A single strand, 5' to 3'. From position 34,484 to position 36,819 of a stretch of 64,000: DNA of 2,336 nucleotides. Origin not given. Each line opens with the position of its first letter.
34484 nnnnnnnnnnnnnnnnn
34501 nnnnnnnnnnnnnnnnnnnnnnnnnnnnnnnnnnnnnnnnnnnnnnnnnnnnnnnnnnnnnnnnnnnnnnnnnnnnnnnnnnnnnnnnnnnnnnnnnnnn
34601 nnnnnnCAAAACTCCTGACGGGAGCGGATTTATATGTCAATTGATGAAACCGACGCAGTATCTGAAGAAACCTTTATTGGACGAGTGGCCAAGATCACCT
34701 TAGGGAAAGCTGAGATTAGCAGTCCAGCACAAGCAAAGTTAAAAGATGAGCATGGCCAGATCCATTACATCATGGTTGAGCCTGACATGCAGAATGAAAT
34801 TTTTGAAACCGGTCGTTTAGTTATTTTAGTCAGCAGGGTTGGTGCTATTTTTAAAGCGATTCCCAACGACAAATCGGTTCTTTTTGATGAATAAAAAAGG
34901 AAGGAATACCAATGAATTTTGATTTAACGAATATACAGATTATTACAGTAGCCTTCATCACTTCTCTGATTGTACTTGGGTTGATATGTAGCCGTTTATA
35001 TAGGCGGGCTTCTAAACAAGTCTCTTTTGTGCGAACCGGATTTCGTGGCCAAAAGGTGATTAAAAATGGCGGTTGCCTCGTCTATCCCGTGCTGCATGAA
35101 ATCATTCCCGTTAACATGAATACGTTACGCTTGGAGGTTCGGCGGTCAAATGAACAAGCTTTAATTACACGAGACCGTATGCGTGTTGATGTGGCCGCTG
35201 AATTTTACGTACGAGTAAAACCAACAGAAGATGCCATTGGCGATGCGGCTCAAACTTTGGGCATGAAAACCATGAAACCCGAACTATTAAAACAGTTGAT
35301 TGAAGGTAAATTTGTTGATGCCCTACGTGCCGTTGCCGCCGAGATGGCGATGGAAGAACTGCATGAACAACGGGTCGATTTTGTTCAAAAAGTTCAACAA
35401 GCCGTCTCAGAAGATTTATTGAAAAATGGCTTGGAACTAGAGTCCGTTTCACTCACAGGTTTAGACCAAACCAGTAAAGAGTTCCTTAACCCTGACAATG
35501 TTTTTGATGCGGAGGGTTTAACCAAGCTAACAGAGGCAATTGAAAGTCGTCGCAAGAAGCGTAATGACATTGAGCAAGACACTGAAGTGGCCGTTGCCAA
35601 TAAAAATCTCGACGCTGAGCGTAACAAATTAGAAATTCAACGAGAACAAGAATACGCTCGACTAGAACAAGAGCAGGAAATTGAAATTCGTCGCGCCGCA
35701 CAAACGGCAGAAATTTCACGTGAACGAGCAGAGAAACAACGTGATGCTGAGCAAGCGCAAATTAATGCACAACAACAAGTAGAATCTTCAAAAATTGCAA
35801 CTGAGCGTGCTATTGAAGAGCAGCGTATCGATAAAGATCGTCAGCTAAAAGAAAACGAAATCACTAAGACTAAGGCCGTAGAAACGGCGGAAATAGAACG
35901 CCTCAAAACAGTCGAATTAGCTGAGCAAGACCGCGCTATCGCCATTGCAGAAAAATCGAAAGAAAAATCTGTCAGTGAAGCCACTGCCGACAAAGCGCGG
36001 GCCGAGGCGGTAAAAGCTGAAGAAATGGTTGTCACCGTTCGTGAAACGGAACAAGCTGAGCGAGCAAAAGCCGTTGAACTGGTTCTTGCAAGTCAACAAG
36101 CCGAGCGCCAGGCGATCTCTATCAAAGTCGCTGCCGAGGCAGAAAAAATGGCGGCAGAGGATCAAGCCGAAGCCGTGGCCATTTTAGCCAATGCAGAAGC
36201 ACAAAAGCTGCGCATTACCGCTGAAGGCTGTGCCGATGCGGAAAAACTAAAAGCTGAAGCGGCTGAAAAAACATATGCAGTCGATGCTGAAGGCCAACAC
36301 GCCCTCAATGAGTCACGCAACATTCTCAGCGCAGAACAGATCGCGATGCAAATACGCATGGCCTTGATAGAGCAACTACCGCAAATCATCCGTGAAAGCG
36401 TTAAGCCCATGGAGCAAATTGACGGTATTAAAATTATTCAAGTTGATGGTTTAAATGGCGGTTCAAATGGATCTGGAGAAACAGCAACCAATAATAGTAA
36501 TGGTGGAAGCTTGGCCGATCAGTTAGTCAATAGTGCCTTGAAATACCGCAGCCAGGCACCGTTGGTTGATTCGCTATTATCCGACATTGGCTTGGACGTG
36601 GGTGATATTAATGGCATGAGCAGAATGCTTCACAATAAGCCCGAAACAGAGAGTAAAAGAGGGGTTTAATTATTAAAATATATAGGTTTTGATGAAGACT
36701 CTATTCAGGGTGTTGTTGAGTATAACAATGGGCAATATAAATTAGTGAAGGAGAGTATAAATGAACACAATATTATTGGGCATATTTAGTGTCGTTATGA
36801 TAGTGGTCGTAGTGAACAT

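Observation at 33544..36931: Two unannotated paralogous ~50-aa single-TM peptide genes, one after the SPFH gene and one after the flotillin gene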

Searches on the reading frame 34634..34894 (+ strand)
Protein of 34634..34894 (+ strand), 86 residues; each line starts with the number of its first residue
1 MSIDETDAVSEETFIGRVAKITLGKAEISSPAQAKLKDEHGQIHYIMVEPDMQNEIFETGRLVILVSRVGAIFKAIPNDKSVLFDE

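Call 6: search_protein_families(library=pfam, proteins=[window:34634-34894:+], max_evalue=0.01)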
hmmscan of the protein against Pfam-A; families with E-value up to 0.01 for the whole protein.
window:34634-34894:+ (86 aa): 1 family
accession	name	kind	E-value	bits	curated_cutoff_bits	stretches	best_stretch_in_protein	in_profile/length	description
PF07290.17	YqiJ_OB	-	3.4e-27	94.7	25.4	1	13-76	1-64/64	Inner membrane protein YqiJ, OB-fold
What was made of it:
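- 34634..34894 (+): YqiJ (NfeD-like) protein reduced to its OB-fold, 86 aa. It lacks the 3-TM N-terminal domain. PF07290, E 3e-27 (call 6).
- Checked: The flotillin already has an NfeD-type neighbour, an 86-aa YqiJ_OB protein at 34634-34894 (call 6).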

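Call 7: search_protein_families(library=ncbifam, proteins=[window:34634-34894:+], max_evalue=0.01)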
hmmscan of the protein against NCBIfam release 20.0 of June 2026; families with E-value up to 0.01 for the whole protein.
window:34634-34894:+ (86 aa): 0 families

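Call 44: search_protein_families(library=padloc, proteins=[window:34634-34894:+], max_evalue=0.01)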
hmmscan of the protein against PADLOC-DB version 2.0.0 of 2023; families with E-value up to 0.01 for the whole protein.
window:34634-34894:+ (86 aa): 0 families

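Call 55: list_cluster_members(proteins=[window:33544-33690:+, window:36761-36928:+, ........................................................, window:34634-34891:+])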
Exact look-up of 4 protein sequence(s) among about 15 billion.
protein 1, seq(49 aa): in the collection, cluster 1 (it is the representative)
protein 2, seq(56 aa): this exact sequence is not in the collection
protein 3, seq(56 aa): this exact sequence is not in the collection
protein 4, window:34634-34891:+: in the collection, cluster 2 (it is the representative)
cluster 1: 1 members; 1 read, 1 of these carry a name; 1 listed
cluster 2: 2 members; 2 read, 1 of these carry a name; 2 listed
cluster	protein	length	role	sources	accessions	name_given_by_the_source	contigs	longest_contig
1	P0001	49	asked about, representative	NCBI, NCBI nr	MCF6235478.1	MAG: hypothetical protein L3J70_03765 [Gammaproteobacteria bacterium] | hypothetical protein [Gammaproteobacteria bacterium]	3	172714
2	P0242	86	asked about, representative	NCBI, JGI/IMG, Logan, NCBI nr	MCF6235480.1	MAG: YqiJ family protein [Gammaproteobacteria bacterium] | YqiJ family protein [Gammaproteobacteria bacterium]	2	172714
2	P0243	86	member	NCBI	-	-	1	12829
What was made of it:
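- The small-ORF content of the protein databases is incomplete: pepB itself is missing (call 55).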

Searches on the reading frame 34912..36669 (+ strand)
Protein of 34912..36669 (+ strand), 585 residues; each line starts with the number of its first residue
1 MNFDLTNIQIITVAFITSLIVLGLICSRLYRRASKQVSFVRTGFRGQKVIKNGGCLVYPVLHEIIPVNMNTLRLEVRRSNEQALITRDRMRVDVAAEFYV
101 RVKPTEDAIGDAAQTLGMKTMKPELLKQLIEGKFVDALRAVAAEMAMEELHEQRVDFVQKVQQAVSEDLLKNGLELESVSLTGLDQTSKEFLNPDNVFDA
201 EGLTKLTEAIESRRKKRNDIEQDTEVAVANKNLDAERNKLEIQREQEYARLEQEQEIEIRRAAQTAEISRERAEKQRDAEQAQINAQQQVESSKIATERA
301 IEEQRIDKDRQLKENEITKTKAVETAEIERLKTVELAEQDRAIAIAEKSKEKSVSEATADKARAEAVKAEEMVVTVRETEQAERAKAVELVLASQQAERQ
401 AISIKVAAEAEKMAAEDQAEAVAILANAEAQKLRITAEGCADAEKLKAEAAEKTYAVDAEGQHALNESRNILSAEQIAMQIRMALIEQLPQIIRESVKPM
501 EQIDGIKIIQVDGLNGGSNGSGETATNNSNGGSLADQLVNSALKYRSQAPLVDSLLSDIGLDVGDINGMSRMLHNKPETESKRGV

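Call 6: search_protein_families(library=pfam, proteins=[window:34912-36669:+], max_evalue=0.01)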
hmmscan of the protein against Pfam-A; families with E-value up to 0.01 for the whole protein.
window:34912-36669:+ (585 aa): 2 families
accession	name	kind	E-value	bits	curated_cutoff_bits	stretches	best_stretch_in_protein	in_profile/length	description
PF15975.10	Flot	-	3.5e-45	153.6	27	1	437-561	2-124/124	Flotillin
PF01145.31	Band_7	-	1.3e-06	29.1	23.6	1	46-185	17-146/176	SPFH domain / Band 7 family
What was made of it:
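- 34912..36669 (+): Flotillin (YqiK-type) gene. PF15975 and PF01145 (call 6).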

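Call 7: search_protein_families(library=ncbifam, proteins=[window:34912-36669:+], max_evalue=0.01)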
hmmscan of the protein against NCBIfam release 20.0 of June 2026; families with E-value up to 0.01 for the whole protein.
window:34912-36669:+ (585 aa): 1 family
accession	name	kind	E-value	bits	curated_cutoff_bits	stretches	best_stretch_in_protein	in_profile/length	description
NF058507.1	FlotScfldFlot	equivalog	5.3e-15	55.4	700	1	45-386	49-370/477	flotillin lipid rafts scaffold protein FloT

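Call 12: find_related_loci(query=window:34912-36666:+, collection=genome_contigs, flank=8000)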
Query window:34912-36666:+ (585 aa) in genome_contigs; peptide patterns used: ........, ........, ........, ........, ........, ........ (x = any residue, [..] = any of these).
600 stretches matched a pattern (row limit reached: there are more); 481 encode a relative of the query (tblastn E <= 1e-3); the best 80 are kept; 80 distinct loci.
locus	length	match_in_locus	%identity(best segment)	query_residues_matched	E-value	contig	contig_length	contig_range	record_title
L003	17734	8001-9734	75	1-581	0e+0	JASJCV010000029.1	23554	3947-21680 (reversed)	MAG: Desulfobacterales bacterium isolate MO_167.B4 MO_167.c_1659, whole genome shotgun sequence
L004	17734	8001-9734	72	5-580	0e+0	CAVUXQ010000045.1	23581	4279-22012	MAG: uncultured delta proteobacterium isolate MFD05684.bin.2.19 genome assembly, contig: contig_92928, whole genome shot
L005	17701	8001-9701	72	4-570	0e+0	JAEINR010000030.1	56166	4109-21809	MAG: Desulfobacterium sp. isolate MAG9 NODE_526_length_56166_cov_10.068891, whole genome shotgun sequence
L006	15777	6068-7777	71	4-573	0e+0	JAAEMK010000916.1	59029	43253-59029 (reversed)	MAG: Desulfobacteraceae bacterium isolate Bse_4 BseG_CONTIG2431314, whole genome shotgun sequence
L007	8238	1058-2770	71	3-573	0e+0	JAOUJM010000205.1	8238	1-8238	MAG: Gammaproteobacteria bacterium isolate 8_1_Jan_SF_Bin103 8_1_Jan_SF_Bin103_scaffold_5245_c1, whole genome shotgun se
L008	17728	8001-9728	71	1-579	0e+0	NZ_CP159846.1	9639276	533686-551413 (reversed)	Desulfosarcina variabilis str. Montpellier chromosome, complete genome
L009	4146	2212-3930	69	3-576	0e+0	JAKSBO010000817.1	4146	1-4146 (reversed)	MAG: Desulfobacterales bacterium isolate MAG.189 k141_37456, whole genome shotgun sequence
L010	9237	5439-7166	69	3-582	0e+0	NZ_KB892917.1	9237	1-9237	Desulfobacter curvatus DSM 3379 B147DRAFT_scaffold_113.114, whole genome shotgun sequence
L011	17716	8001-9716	70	4-573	0e+0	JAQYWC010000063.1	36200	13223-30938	MAG: Desulfobacterium sp. isolate Pec_A4_megahit_bin17 Pec_A4_megahit_bin17_c_000000443097, whole genome shotgun sequenc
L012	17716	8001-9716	69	4-575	0e+0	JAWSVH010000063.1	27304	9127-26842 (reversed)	MAG: Desulfobacula sp. isolate BHT14_PCL_del1 B9PCLT2_contig_186, whole genome shotgun sequence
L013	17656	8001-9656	71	18-567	0e+0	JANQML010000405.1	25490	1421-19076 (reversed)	MAG: Desulfobacula sp. isolate PL25b_bin.1 k99_139918, whole genome shotgun sequence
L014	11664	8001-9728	68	1-577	0e+0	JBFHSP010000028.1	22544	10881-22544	MAG: Kangiellaceae bacterium isolate Mix_sand08.2021.06.Z.8 k141_1987023_length_22544_cov_10.9920, whole genome shotgun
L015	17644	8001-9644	71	22-569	0e+0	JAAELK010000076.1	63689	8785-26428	MAG: Desulfobacteraceae bacterium isolate Bpl_3 BplG_CONTIG833947, whole genome shotgun sequence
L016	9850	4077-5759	71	5-578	0e+0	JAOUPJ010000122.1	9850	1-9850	MAG: Gammaproteobacteria bacterium isolate 8_1_Oct_SF_Bin47 8_1_Oct_SF_Bin47_scaffold_5774_c1, whole genome shotgun sequ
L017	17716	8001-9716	68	1-573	0e+0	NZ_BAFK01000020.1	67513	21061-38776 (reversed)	Rheinheimera nanhaiensis E407-8, whole genome shotgun sequence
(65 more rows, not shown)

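Call 44: search_protein_families(library=padloc, proteins=[window:34912-36669:+], max_evalue=0.01)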
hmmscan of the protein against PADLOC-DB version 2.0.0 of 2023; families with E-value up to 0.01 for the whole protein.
window:34912-36669:+ (585 aa): 0 families

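Call 47: find_homologous_proteins(query=window:34912-36666:+, max_evalue=1e-50)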
Query window:34912-36666:+ (585 aa): 8000 proteins with E <= 1e-50 among 8000 candidates; the best 120 are listed.
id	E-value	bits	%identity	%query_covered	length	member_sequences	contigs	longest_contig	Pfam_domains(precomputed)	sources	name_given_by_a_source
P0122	8.7e-278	940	81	98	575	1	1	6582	PF01145.32,PF15975.11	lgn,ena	-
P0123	1.0e-275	933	80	99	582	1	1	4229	PF01145.32,PF15975.11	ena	-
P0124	1.5e-275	933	80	99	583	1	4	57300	PF01145.32,PF15975.11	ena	-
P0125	3.3e-275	932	80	98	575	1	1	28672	PF01145.32,PF15975.11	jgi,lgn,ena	-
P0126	1.6e-273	926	80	98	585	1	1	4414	PF01145.32,PF15975.11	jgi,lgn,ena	-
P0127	6.3e-273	924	81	98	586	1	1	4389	PF01145.32,PF15975.11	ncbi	-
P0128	3.1e-272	922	80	98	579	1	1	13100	PF01145.32,PF15975.11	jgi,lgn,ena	-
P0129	1.5e-259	880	76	98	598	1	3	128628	PF01145.32,PF15975.11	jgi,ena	-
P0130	3.0e-257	873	75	99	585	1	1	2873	PF01145.32,PF15975.11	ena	-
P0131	8.5e-257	871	76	98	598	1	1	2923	PF01145.32,PF15975.11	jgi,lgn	jgi:uncharacterized membrane protein YqiK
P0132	2.5e-256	870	75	99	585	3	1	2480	PF01145.32,PF15975.11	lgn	-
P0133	5.8e-256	868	76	99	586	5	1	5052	PF01145.32,PF15975.11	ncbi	-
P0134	2.1e-255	866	76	98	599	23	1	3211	PF01145.32,PF15975.11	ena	-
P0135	5.9e-255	865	75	99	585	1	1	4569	PF01145.32,PF15975.11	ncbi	-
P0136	1.4e-254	864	75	98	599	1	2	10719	PF01145.32,PF15975.11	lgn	-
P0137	3.4e-254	862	74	98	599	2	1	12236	PF01145.32,PF15975.11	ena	-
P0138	3.6e-254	862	77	95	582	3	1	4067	PF01145.32,PF15975.11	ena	-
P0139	7.4e-254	861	75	98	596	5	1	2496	PF01145.32,PF15975.11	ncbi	-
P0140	1.1e-253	861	74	99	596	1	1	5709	PF01145.32,PF15975.11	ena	-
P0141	4.4e-252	856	75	97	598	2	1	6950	PF01145.32,PF15975.11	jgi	-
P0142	7.6e-252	855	74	98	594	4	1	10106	PF01145.32,PF15975.11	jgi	jgi:uncharacterized membrane protein YqiK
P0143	5.7e-251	852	76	96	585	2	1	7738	PF01145.32,PF15975.11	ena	-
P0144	7.2e-251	852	75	98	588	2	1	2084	PF01145.32,PF15975.11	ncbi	-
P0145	1.6e-250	850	74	97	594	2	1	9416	PF01145.32,PF15975.11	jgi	jgi:uncharacterized membrane protein YqiK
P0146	2.9e-250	850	73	98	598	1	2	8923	PF01145.32,PF15975.11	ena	-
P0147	7.0e-250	848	72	99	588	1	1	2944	PF01145.32,PF15975.11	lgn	-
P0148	2.2e-249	847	72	98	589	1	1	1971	PF01145.32,PF15975.11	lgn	-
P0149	9.4e-249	845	74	98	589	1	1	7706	PF01145.32,PF15975.11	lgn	-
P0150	1.1e-248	844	73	97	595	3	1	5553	PF01145.32,PF15975.11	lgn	-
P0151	1.2e-248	844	66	98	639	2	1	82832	PF01145.32,PF15975.11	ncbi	-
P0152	1.3e-248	844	76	96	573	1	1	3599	PF01145.32,PF15975.11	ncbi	-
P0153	2.1e-248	843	72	98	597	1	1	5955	PF01145.32,PF15975.11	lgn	-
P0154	2.4e-248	843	72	99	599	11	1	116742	PF01145.32,PF15975.11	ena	-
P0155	6.1e-248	842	71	99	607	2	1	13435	PF01145.32,PF15975.11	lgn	-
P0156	1.3e-247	841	73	97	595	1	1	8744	PF01145.32,PF15975.11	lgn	-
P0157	1.3e-247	841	74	98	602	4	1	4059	PF01145.32,PF15975.11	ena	-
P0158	2.0e-247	840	72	97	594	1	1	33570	PF01145.32,PF15975.11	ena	-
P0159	2.4e-247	840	66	98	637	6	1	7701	PF01145.32,PF15975.11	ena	-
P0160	4.1e-247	839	65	98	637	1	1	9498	PF01145.32,PF15975.11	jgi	jgi:uncharacterized membrane protein YqiK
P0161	5.6e-247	839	73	98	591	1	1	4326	PF01145.32,PF15975.11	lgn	-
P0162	6.7e-247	838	73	99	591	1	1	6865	PF01145.32,PF15975.11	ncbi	-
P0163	7.9e-247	838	73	98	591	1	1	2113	PF01145.32,PF15975.11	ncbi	-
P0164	1.0e-246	838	72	98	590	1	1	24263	PF01145.32,PF15975.11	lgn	-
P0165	2.5e-246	837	71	99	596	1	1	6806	PF01145.32,PF15975.11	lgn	-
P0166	3.0e-246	836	72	98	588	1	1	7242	PF01145.32,PF15975.11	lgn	-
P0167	3.1e-246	836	72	98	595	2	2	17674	PF01145.32,PF15975.11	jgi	jgi:uncharacterized membrane protein YqiK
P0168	1.0e-245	835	75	96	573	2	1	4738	PF01145.32,PF15975.11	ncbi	-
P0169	1.6e-245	834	72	98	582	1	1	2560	PF01145.32,PF15975.11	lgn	-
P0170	1.8e-245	834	71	98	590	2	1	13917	PF01145.32,PF15975.11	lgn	-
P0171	3.5e-245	833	72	97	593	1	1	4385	PF01145.32,PF15975.11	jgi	jgi:uncharacterized membrane protein YqiK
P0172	3.9e-245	833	71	98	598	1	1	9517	PF01145.32,PF15975.11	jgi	jgi:uncharacterized membrane protein YqiK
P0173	4.3e-245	832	72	98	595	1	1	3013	PF01145.32,PF15975.11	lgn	-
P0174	8.0e-245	832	71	98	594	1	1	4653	PF01145.32,PF15975.11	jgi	jgi:uncharacterized membrane protein YqiK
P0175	2.8e-244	830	71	98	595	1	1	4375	PF01145.32,PF15975.11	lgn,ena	-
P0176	3.5e-244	829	73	97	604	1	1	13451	PF01145.32,PF15975.11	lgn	-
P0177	1.4e-243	827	72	98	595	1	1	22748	PF01145.32,PF15975.11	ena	-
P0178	5.0e-243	826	71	99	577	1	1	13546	PF01145.32,PF15975.11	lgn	-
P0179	6.9e-243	825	70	99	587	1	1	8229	PF01145.32,PF15975.11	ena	-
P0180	1.1e-242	825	73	99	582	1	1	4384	PF01145.32,PF15975.11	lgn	-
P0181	1.3e-242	824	70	99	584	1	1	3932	PF01145.32,PF15975.11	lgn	-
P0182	2.3e-242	823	71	100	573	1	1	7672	PF01145.32,PF15975.11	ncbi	ncbi:flotillin domain-containing protein [Kaarinaea lacus]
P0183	2.8e-242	823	72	98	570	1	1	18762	PF01145.32,PF15975.11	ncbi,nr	ncbi:MAG: flotillin family protein, partial [Desulfatitalea sp.]|nr:flotillin family protein [Desulf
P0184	3.7e-242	823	72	98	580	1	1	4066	PF01145.32,PF15975.11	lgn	-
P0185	3.9e-242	823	73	96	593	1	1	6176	PF01145.32,PF15975.11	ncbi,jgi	-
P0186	1.2e-241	821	70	98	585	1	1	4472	PF01145.32,PF15975.11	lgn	-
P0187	1.5e-241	821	72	98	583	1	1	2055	PF01145.32,PF15975.11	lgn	-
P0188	3.7e-241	820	71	99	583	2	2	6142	PF01145.32,PF15975.11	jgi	jgi:uncharacterized membrane protein YqiK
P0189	5.1e-241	819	72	98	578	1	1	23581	PF01145.32,PF15975.11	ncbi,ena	-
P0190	5.6e-241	819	73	95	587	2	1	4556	PF01145.32,PF15975.11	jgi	jgi:uncharacterized membrane protein YqiK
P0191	9.4e-241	818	70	100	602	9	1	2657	PF01145.32,PF15975.11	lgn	-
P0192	1.4e-240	818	70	100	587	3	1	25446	PF01145.32,PF15975.11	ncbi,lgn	-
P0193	1.8e-240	817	73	95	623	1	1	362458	PF01145.32,PF15975.11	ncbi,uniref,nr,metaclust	ncbi:flotillin family protein [Desulfogranum mediterraneum]|uniref:flotillin family protein n=1 Tax=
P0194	6.3e-240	815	72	95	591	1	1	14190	PF01145.32,PF15975.11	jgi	jgi:uncharacterized membrane protein YqiK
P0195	1.0e-239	815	72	95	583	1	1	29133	PF01145.32,PF15975.11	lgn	-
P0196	1.5e-239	814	72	99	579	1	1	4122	PF01145.32,PF15975.11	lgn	-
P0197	3.3e-239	813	72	98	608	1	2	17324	PF01145.32,PF15975.11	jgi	jgi:uncharacterized membrane protein YqiK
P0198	5.9e-239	812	70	97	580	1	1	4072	PF01145.32,PF15975.11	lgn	-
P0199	8.3e-239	812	70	97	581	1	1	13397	PF01145.32,PF15975.11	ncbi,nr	ncbi:MAG: flotillin family protein [Bacteroidetes bacterium]|nr:flotillin family protein [Bacteroido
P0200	1.0e-238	811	71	98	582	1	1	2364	PF01145.32,PF15975.11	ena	-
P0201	1.1e-238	811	73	97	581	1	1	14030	PF01145.32,PF15975.11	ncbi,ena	-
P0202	1.8e-238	811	71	99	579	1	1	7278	PF01145.32,PF15975.11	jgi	jgi:uncharacterized membrane protein YqiK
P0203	1.9e-238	811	71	98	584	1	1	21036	PF01145.32,PF15975.11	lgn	-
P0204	2.3e-238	810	71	99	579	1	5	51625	PF01145.32,PF15975.11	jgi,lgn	jgi:uncharacterized membrane protein YqiK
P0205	3.2e-238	810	70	99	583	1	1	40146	PF01145.32,PF15975.11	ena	-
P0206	4.4e-238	809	73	96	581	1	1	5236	PF01145.32,PF15975.11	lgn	-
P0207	5.7e-238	809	71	99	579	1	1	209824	PF01145.32,PF15975.11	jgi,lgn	jgi:uncharacterized membrane protein YqiK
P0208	6.4e-238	809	70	99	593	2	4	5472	PF01145.32,PF15975.11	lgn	-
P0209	6.5e-238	809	71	99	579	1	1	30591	PF01145.32,PF15975.11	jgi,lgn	jgi:uncharacterized membrane protein YqiK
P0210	1.1e-237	808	70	99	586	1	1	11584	PF01145.32,PF15975.11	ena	-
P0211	1.2e-237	808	71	97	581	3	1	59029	PF01145.32,PF15975.11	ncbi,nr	ncbi:MAG: flotillin family protein [Desulfobacteraceae bacterium]|nr:flotillin family protein [Desul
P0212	1.2e-237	808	72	94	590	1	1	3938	PF01145.32,PF15975.11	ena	-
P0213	1.3e-237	808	70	97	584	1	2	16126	PF01145.32,PF15975.11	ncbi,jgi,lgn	ncbi:MAG: flotillin family protein [Chromatiales bacterium]|jgi:uncharacterized membrane protein Yqi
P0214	1.3e-237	808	68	99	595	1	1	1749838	PF01145.32,PF15975.11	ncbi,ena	-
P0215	1.4e-237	808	69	98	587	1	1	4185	PF01145.32,PF15975.11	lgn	-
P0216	1.6e-237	808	70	100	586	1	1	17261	PF01145.32,PF15975.11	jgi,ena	-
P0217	2.7e-237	807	70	99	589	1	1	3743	PF01145.32,PF15975.11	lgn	-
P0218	3.3e-237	806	69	99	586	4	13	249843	PF01145.32,PF15975.11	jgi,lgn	jgi:uncharacterized membrane protein YqiK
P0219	3.3e-237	806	71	97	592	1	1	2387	PF01145.32,PF15975.11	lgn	-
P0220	4.3e-237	806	71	98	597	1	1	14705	PF01145.32,PF15975.11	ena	-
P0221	5.4e-237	806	69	97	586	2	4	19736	PF01145.32,PF15975.11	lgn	-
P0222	5.6e-237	806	69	99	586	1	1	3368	PF01145.32,PF15975.11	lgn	-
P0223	5.7e-237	806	71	98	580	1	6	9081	PF01145.32,PF15975.11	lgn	-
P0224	7.0e-237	805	70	98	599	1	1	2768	PF01145.32,PF15975.11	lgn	-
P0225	7.0e-237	805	71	98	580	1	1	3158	PF01145.32,PF15975.11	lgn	-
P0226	7.2e-237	805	70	97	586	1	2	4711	PF01145.32,PF15975.11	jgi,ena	-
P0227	8.8e-237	805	69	99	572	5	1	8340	PF01145.32,PF15975.11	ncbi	ncbi:MAG: flotillin domain-containing protein [Gammaproteobacteria bacterium]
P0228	1.0e-236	805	70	96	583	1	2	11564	PF01145.32,PF15975.11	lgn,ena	-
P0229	1.8e-236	804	71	98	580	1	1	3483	PF01145.32,PF15975.11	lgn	-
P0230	2.9e-236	803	70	98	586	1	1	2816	PF01145.32,PF15975.11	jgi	-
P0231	3.5e-236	803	70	98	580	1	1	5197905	PF01145.32,PF15975.11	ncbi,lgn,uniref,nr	ncbi:flotillin family protein [Desulfobacula toluolica]|uniref:YqiK: predicted inner membrane protei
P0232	3.8e-236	803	69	98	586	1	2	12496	PF01145.32,PF15975.11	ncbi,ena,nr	ncbi:MAG: flotillin family protein [Desulfobacterales bacterium]|nr:flotillin family protein [Desulf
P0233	4.5e-236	803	69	99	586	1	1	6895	PF01145.32,PF15975.11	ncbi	-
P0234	4.8e-236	803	70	98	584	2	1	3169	PF01145.32,PF15975.11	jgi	jgi:uncharacterized membrane protein YqiK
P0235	4.8e-236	803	70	98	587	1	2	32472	PF01145.32,PF15975.11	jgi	jgi:uncharacterized membrane protein YqiK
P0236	4.9e-236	803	71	94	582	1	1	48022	PF01145.32,PF15975.11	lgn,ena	-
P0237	6.5e-236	802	69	97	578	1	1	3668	PF01145.32,PF15975.11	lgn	-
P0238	8.2e-236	802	71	96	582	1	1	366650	PF01145.32,PF15975.11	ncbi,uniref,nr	ncbi:conserved hypothetical protein [Candidatus Desulfarcum epimagneticum]|uniref:Band 7 domain-cont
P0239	9.9e-236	802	70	99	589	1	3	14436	PF01145.32,PF15975.11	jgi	jgi:uncharacterized membrane protein YqiK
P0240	1.2e-235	801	71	98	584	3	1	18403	PF01145.32,PF15975.11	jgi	jgi:uncharacterized membrane protein YqiK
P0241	1.4e-235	801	71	94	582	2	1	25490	PF01145.32,PF15975.11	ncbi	-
